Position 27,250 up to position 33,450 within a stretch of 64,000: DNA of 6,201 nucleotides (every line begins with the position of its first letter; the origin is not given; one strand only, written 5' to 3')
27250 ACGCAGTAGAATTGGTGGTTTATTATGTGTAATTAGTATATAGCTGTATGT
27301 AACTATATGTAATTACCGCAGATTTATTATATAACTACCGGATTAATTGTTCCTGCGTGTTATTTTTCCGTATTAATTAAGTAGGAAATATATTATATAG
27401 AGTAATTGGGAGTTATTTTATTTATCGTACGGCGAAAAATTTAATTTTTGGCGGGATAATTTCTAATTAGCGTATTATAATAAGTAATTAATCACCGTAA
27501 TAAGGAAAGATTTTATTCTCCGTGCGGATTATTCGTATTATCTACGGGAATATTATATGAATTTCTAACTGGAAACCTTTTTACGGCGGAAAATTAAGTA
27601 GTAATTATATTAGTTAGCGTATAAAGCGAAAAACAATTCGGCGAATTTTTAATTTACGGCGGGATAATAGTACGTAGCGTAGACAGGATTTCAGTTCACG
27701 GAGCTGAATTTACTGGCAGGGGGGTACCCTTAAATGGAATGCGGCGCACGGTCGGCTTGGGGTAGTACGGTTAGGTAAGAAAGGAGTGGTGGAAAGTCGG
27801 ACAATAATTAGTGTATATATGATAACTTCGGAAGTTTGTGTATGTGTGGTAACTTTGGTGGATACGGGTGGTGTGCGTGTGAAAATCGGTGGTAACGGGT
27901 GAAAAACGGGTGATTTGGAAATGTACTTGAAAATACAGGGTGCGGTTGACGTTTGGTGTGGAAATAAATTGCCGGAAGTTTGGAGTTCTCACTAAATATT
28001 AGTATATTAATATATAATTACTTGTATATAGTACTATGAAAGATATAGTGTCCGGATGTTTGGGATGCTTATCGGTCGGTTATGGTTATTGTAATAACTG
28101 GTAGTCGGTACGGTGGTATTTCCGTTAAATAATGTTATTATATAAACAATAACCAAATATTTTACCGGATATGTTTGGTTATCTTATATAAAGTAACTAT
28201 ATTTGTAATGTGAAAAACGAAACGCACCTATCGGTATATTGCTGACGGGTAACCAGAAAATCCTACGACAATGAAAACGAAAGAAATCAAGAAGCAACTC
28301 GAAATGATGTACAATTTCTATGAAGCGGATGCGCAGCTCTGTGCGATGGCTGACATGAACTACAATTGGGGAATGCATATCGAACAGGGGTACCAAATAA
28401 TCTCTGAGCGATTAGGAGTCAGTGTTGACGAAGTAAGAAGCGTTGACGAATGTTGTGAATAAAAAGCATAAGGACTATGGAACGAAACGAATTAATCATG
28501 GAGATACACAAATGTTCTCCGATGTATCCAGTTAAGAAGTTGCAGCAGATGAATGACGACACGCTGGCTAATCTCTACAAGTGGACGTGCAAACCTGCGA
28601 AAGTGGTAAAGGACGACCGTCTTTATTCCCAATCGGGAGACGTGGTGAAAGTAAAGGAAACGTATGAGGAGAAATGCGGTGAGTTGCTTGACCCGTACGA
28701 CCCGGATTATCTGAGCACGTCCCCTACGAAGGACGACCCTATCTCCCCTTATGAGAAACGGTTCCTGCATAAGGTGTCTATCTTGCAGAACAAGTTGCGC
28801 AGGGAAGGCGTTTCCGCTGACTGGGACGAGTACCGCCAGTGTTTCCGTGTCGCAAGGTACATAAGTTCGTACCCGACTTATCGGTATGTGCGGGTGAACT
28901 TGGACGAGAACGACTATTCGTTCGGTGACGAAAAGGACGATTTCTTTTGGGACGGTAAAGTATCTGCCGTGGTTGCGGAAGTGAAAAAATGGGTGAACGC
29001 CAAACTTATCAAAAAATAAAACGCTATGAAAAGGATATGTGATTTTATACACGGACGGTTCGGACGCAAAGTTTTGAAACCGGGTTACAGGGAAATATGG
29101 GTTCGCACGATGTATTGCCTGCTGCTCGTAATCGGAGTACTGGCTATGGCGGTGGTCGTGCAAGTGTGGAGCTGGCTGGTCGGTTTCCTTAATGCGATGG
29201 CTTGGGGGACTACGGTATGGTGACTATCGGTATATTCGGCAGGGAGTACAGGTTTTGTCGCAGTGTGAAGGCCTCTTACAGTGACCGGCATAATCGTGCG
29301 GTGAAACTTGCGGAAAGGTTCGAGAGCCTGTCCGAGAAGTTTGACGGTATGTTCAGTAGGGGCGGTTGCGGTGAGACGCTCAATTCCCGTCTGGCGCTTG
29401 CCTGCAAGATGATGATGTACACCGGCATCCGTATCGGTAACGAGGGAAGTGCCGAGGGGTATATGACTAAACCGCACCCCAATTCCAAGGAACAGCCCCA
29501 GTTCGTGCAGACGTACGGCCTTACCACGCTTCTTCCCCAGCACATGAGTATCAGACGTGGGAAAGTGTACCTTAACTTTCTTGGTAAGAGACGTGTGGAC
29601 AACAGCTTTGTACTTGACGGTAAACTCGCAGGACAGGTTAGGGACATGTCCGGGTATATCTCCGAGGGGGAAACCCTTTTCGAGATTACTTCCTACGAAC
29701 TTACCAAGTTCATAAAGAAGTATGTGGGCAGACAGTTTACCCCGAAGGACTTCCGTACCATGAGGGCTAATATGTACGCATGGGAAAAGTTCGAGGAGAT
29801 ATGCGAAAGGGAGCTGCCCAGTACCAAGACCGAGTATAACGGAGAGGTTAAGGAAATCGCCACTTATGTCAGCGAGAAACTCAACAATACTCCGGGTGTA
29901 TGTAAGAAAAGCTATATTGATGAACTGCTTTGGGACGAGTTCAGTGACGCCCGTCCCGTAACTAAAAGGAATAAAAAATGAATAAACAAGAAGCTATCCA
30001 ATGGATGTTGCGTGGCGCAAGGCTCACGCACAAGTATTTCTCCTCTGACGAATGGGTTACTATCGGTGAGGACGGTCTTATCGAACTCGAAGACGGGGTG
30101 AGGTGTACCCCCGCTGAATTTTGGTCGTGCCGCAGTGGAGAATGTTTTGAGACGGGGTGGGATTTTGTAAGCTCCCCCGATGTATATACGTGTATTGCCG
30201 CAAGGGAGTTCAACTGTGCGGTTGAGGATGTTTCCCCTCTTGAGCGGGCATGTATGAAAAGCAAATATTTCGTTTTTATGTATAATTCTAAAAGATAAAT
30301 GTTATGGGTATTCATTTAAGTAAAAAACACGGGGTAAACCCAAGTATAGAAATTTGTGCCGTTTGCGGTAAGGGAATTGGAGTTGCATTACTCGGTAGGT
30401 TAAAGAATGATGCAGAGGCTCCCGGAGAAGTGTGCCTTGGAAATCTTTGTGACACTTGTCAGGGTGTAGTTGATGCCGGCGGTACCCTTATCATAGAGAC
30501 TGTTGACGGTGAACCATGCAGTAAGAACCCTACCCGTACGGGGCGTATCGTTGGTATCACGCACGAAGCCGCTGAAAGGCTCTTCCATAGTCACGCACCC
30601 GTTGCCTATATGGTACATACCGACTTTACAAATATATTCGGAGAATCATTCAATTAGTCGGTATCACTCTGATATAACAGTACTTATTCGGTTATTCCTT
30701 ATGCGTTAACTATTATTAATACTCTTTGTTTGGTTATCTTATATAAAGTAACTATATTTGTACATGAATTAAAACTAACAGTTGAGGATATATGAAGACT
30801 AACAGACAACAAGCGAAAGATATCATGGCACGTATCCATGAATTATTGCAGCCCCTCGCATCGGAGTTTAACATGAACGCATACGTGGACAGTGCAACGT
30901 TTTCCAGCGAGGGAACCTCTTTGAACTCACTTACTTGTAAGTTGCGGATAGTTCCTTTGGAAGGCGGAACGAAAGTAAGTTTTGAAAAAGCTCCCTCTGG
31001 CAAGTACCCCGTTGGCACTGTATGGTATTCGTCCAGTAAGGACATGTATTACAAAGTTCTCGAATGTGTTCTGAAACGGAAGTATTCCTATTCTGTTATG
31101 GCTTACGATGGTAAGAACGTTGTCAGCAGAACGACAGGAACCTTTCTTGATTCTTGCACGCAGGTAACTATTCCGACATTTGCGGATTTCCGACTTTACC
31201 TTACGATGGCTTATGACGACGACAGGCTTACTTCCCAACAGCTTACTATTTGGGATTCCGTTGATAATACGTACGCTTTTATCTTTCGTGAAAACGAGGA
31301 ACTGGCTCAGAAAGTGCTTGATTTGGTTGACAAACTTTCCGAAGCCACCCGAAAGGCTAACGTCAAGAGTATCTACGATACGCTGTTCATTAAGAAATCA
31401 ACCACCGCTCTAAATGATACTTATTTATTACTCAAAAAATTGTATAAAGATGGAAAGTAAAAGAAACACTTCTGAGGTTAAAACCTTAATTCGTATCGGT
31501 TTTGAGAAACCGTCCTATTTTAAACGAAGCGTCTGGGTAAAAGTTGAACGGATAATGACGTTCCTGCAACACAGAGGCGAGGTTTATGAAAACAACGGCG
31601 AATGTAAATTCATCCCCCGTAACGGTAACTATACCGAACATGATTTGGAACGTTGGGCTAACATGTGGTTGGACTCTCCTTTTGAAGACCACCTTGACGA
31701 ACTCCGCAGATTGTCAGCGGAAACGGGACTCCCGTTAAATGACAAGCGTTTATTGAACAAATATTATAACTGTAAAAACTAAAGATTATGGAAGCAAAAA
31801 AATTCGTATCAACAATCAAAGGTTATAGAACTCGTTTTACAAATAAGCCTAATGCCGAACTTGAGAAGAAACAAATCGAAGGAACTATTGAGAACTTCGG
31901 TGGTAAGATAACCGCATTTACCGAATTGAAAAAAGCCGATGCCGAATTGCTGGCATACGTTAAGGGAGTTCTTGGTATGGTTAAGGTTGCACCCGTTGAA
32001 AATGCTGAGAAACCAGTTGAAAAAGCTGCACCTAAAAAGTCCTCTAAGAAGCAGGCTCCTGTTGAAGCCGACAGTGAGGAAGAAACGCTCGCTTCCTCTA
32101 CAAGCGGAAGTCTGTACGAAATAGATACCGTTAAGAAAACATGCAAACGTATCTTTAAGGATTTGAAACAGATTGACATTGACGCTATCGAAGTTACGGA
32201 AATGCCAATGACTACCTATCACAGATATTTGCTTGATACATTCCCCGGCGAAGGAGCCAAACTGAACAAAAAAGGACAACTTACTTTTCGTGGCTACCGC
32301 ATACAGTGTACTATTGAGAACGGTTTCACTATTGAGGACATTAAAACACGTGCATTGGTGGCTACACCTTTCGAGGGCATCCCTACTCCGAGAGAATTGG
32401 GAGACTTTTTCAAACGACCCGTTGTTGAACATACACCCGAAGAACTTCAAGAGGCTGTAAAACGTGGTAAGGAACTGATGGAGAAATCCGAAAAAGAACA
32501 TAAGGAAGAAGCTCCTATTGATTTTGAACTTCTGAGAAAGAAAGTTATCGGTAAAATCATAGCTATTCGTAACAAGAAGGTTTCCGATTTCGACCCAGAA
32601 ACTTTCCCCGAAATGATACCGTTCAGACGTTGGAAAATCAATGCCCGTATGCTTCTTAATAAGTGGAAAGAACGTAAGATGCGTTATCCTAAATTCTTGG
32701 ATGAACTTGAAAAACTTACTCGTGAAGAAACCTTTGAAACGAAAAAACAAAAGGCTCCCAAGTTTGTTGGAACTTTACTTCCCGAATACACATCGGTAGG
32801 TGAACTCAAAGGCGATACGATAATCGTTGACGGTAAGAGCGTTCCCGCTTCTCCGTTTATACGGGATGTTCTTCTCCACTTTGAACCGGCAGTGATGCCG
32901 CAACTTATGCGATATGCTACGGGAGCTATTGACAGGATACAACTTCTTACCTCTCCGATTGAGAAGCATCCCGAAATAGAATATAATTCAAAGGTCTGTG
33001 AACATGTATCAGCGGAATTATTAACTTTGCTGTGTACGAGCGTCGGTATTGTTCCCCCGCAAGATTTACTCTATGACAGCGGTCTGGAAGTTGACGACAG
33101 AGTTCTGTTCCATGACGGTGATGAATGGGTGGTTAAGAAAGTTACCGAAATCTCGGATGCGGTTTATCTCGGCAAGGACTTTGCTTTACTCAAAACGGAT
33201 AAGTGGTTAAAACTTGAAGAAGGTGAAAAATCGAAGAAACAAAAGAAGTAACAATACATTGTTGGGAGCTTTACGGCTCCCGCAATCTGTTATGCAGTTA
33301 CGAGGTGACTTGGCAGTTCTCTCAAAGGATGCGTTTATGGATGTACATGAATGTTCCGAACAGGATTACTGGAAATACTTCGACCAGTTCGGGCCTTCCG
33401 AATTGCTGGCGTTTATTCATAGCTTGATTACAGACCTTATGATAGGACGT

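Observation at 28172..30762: GC-richer six-gene cassette bracketed by two identical 36-bp promoter repeats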

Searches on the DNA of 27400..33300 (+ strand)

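Call 15: search_dna_similar(query=window:27400-33300:+, collection=phages, mode=distant, max_rows=40)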
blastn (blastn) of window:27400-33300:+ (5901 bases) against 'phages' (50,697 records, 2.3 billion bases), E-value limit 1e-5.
Records with a match: 1; places in all: 3; records where one place covers at least 80% of the query: 1.
Best place of each record, by identity: >=99% 1.
By first word of the organism name: Bacteroides 1.
By host as written in the record: Bacteroides salyersiae BSC162 1.
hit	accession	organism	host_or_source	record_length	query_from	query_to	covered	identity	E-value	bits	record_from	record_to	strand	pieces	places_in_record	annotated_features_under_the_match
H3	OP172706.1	Bacteroides phage BS162P1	Bacteroides salyersiae BSC162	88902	1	5901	100%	99.6%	0e+0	10521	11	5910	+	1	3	hypothetical protein (x8) | top1E: DNA topoisomerase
